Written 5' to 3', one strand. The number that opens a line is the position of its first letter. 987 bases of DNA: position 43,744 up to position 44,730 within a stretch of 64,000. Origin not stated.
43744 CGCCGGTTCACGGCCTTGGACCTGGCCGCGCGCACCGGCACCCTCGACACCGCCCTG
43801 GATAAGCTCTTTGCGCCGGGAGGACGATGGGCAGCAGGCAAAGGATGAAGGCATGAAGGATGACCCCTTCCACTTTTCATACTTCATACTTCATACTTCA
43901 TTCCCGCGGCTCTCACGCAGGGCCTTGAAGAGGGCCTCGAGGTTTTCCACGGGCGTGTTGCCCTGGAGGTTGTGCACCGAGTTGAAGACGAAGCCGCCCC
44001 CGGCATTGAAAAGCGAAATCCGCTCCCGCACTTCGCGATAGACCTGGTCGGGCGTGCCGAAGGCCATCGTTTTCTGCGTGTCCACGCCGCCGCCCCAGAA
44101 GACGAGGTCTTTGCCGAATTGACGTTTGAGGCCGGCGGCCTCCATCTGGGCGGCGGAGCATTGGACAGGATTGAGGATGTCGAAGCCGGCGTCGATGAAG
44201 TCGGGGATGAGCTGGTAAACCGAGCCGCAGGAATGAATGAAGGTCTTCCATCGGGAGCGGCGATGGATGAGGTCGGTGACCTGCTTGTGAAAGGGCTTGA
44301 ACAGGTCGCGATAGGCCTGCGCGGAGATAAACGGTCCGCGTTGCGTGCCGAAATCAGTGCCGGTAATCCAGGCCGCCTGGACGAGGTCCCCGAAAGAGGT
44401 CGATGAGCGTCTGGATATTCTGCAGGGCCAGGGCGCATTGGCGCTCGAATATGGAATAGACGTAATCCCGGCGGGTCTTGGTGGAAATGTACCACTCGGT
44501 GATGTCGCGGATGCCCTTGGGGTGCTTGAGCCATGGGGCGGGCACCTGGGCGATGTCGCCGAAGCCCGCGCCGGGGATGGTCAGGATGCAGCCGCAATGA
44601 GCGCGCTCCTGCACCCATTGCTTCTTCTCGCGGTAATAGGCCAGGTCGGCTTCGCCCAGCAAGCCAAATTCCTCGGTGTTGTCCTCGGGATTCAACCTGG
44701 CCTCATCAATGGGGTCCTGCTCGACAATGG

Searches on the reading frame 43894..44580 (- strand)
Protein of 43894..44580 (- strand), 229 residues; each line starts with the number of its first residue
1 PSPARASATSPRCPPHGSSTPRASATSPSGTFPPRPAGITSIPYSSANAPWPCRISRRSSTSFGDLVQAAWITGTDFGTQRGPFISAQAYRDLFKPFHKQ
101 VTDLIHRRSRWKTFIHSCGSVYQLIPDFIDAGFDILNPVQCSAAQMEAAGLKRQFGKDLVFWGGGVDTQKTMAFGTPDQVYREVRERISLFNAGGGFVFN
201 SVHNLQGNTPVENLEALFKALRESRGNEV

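Call 82: search_protein_families(library=pfam, max_evalue=0.001, proteins=[window:43894-44580:-])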
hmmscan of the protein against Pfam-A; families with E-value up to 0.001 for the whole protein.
window:43894-44580:- (229 aa): 1 family
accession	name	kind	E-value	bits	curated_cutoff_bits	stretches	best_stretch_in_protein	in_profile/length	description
PF01208.23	URO-D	-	1.7e-14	54.1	23.9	1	83-223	210-345/346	Uroporphyrinogen decarboxylase (URO-D)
